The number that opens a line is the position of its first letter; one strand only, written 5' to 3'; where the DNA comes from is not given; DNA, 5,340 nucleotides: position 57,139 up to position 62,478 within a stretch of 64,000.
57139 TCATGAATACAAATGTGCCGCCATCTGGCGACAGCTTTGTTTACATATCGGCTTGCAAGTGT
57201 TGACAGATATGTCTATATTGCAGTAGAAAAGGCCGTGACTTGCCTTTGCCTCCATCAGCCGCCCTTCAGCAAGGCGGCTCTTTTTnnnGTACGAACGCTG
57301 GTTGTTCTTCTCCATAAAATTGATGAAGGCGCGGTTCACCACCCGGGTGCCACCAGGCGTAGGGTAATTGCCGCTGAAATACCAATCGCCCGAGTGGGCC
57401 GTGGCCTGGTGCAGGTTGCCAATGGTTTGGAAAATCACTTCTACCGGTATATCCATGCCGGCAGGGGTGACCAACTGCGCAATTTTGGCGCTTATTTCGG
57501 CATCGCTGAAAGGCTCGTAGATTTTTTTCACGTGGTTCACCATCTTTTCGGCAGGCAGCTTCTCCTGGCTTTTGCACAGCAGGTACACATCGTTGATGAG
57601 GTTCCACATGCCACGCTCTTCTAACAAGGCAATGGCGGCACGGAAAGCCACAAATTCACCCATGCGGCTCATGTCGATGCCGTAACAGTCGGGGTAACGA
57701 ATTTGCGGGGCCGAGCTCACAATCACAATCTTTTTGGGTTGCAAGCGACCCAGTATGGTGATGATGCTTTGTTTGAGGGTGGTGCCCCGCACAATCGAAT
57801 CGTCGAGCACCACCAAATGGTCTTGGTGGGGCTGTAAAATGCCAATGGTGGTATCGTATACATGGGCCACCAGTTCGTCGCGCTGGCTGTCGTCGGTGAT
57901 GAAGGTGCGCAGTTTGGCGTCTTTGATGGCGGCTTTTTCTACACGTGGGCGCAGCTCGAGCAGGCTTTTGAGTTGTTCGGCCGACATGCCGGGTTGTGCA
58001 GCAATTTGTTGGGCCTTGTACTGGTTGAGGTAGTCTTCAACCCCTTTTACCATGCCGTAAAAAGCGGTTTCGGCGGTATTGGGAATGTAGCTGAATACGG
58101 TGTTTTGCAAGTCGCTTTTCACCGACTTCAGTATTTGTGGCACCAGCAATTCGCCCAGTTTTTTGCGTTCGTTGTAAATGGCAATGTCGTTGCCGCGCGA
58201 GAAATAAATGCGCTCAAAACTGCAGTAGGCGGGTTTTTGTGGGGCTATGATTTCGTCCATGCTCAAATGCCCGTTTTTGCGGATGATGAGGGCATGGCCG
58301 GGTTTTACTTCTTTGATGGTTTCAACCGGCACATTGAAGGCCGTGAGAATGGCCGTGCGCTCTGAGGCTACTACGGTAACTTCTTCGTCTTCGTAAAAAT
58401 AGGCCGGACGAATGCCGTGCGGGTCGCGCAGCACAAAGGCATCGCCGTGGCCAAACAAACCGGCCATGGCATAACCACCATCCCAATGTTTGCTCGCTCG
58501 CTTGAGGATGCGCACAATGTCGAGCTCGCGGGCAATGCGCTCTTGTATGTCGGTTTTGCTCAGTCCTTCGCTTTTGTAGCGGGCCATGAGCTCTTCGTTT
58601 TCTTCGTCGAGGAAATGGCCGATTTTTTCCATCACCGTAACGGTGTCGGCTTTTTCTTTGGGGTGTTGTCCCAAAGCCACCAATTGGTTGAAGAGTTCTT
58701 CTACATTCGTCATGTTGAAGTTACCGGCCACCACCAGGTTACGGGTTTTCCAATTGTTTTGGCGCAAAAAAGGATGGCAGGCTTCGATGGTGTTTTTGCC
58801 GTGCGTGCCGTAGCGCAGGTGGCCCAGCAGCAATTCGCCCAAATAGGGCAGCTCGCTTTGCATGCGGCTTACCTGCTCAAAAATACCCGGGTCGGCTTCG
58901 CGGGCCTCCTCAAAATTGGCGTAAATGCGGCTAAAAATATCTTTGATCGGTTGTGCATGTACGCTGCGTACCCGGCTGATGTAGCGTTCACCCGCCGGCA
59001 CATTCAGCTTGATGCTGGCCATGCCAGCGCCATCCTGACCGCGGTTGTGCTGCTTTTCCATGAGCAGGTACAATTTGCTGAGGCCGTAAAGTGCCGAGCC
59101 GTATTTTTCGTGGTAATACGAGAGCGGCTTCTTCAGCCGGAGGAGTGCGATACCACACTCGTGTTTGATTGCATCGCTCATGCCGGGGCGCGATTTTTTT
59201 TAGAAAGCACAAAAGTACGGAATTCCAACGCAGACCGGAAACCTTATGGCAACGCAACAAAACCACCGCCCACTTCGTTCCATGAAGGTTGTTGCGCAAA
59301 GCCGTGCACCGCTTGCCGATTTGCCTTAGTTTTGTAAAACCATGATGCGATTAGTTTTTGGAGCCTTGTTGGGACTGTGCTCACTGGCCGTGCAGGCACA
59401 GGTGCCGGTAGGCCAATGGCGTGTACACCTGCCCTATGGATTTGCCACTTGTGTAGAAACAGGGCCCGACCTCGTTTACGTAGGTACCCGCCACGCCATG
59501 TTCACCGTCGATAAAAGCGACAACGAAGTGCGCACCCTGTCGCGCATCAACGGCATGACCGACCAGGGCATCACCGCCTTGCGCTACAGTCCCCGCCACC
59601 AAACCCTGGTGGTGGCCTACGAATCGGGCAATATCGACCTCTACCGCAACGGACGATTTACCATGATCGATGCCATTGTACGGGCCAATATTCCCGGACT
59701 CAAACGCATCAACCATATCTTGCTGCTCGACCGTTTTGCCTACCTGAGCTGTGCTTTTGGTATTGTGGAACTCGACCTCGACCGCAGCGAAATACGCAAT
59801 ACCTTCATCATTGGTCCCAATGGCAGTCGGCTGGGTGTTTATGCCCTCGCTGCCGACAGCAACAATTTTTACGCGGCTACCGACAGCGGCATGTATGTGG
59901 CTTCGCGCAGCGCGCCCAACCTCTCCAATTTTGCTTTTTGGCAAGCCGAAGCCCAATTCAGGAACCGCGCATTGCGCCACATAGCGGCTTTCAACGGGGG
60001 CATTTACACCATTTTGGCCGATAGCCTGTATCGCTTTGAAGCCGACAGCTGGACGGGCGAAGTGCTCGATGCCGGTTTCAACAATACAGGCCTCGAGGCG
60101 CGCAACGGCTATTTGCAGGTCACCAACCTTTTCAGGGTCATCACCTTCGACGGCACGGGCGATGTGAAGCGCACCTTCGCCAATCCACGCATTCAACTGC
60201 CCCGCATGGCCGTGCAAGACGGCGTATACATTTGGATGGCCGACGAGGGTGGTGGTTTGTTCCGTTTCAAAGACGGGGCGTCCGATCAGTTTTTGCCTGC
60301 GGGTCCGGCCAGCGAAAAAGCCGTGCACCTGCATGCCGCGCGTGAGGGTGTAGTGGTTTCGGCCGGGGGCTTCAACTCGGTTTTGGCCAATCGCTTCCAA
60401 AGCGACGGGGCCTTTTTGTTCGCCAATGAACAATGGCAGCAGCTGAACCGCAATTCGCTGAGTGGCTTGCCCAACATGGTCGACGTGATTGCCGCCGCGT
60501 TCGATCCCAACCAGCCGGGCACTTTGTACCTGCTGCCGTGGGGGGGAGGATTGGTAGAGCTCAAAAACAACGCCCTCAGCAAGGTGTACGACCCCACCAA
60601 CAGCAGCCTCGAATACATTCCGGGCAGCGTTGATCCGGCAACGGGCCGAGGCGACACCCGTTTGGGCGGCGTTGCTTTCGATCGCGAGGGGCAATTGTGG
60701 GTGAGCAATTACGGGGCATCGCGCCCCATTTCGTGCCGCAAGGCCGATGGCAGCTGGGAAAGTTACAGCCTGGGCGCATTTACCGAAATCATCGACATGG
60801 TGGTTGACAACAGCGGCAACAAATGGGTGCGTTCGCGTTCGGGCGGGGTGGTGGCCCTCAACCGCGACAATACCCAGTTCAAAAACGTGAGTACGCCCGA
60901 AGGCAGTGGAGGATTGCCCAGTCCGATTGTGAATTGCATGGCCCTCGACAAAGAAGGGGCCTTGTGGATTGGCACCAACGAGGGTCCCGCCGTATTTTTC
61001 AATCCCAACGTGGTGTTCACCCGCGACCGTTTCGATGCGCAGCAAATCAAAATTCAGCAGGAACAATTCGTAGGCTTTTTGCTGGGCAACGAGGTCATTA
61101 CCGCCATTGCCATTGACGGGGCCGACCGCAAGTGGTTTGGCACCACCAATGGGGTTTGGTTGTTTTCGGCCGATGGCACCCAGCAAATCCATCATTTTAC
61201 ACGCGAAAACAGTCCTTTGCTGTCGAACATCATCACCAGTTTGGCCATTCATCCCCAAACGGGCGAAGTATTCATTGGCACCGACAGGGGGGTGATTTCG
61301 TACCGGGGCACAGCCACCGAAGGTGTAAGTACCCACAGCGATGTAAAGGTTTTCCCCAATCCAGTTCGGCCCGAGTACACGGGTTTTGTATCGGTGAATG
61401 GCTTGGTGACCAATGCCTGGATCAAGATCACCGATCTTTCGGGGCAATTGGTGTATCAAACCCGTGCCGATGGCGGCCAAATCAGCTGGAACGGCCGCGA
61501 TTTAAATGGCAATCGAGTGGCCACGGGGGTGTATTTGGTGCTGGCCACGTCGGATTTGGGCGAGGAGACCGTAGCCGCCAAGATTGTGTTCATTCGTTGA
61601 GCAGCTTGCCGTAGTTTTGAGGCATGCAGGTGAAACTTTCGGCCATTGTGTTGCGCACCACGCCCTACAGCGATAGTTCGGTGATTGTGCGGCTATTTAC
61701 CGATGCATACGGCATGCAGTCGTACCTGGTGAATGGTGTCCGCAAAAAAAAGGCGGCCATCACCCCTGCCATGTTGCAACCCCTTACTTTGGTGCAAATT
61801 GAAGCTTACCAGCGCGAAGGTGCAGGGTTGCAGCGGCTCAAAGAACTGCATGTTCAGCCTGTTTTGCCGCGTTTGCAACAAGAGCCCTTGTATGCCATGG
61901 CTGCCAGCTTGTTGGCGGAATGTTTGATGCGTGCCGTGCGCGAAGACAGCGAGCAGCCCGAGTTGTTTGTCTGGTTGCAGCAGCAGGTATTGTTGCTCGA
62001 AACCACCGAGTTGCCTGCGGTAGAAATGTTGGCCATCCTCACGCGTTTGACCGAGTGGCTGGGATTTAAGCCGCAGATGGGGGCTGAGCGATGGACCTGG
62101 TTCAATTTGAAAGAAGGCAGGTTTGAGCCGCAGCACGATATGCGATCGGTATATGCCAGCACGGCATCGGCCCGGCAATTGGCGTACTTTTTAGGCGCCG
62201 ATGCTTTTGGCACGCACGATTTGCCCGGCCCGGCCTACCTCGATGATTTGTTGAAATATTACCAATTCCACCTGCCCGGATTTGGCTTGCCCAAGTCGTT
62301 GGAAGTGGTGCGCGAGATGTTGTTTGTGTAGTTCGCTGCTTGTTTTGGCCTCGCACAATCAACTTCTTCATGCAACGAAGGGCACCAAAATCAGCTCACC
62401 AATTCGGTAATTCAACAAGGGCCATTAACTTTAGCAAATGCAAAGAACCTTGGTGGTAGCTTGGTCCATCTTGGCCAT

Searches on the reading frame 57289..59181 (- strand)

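Call 16: search_protein_families(library=pfam, proteins=[window:57289-59181:-])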
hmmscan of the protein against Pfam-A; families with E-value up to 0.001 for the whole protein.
window:57289-59181:- (631 aa): 3 families
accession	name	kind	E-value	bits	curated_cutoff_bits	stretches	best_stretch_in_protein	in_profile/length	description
PF13537.11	GATase_7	-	4e-08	33.7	25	1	215-279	60-122/123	Glutamine amidotransferase domain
PF13522.11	GATase_6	-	1.2e-06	29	27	1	116-273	11-129/130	Glutamine amidotransferase domain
PF13230.11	GATase_4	-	0.00055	19.4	23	0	103-168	59-123/272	Glutamine amidotransferases class-II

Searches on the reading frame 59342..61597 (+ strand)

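Call 16: search_protein_families(library=pfam, proteins=[window:59342-61597:+])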
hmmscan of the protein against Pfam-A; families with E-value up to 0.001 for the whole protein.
window:59342-61597:+ (752 aa): 7 families
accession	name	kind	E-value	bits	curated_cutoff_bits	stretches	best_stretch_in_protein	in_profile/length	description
PF21544.3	PorZ_N_b_propeller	-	1.1e-33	117.1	27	1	45-201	1-154/154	TSS9, PorZ, N-terminal beta-propeller domain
PF07494.17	Reg_prop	-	4.6e-10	38.9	20.4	1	524-546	1-23/24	Two component regulator propeller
PF18962.6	Por_Secre_tail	-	9.1e-05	23.1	27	1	670-743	1-70/75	Secretion system C-terminal sorting domain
PF23414.1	Beta-prop_EML_2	-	0.00011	22.2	90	1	36-108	45-116/266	Echinoderm microtubule-associated protein second beta-propeller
PF13860.13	FlgD_ig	-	0.00012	22.4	27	1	688-738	21-76/79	FlgD Ig-like domain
PF24807.1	WD40_CDC20-Fz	-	0.00027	20.8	200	0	43-105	21-82/292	CDC20/Fizzy WD40 domain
PF23410.3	Beta-prop_VPS8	-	0.00048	19.6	28.9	0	32-119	23-111/358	Vps8 beta-propeller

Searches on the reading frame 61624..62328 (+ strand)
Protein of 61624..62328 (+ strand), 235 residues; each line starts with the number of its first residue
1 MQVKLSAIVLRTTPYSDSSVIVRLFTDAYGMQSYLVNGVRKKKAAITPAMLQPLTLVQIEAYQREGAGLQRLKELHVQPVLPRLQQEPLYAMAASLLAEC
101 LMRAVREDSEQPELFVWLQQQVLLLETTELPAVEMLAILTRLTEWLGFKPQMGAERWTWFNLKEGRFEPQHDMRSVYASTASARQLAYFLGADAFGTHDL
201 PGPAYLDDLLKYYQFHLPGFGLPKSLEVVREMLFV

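Call 16: search_protein_families(library=pfam, proteins=[window:61624-62328:+])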
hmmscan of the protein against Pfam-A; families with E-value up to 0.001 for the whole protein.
window:61624-62328:+ (235 aa): 2 families
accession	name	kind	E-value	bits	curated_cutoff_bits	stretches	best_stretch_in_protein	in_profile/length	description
PF11967.14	RecO_N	-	3.2e-20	72.4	27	1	1-75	1-74/80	Recombination protein O N terminal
PF02565.21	RecO_C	-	2.4e-06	27.9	22.1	1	91-200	7-127/157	Recombination protein O C terminal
